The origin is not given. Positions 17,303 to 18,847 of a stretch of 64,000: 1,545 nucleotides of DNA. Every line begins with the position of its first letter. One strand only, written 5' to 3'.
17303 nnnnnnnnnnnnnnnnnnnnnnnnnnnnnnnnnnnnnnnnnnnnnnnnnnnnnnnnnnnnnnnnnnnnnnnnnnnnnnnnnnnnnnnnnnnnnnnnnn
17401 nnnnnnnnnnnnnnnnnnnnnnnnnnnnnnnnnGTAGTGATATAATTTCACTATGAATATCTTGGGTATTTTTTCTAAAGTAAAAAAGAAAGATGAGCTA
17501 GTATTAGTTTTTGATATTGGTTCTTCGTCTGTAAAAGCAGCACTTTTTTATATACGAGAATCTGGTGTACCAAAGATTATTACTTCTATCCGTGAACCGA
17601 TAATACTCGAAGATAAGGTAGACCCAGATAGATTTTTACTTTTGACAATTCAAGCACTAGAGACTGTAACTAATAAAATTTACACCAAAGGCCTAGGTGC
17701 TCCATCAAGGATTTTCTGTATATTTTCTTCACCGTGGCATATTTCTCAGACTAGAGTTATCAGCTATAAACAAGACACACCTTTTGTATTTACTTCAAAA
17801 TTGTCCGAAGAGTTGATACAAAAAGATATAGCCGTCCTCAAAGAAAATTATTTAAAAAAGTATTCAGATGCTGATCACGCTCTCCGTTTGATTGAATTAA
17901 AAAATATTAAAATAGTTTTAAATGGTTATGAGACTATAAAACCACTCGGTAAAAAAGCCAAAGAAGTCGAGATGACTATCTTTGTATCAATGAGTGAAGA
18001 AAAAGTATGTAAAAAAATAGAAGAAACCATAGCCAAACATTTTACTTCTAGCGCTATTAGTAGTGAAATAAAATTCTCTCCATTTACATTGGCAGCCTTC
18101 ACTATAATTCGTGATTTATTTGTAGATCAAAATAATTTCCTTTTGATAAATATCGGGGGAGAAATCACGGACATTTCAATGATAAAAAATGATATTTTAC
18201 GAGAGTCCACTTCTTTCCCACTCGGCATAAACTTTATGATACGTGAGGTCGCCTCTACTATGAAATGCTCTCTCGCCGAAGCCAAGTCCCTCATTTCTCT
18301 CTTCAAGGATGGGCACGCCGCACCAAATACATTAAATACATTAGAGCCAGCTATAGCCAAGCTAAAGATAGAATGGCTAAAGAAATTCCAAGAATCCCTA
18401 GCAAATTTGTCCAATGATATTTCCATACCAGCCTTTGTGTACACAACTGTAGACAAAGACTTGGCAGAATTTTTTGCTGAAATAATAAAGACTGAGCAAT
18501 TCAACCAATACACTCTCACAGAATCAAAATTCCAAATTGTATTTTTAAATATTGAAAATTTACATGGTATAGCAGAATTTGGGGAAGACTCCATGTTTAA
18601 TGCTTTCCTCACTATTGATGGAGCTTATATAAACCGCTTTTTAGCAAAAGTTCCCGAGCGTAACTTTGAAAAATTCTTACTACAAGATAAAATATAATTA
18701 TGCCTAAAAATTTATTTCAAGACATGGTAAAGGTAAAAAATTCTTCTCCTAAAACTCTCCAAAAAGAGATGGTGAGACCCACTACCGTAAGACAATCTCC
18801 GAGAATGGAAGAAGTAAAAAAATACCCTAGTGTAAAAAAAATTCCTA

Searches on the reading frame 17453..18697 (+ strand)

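Call 58: search_protein_families(library=pfam, proteins=[window:17453-18697:+], max_evalue=0.001)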
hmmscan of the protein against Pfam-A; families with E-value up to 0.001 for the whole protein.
window:17453-18697:+ (414 aa): 1 family
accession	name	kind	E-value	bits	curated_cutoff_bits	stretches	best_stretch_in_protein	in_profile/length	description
PF14450.12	FtsA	-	5e-05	24.1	31.8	1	231-298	2-67/127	Cell division protein FtsA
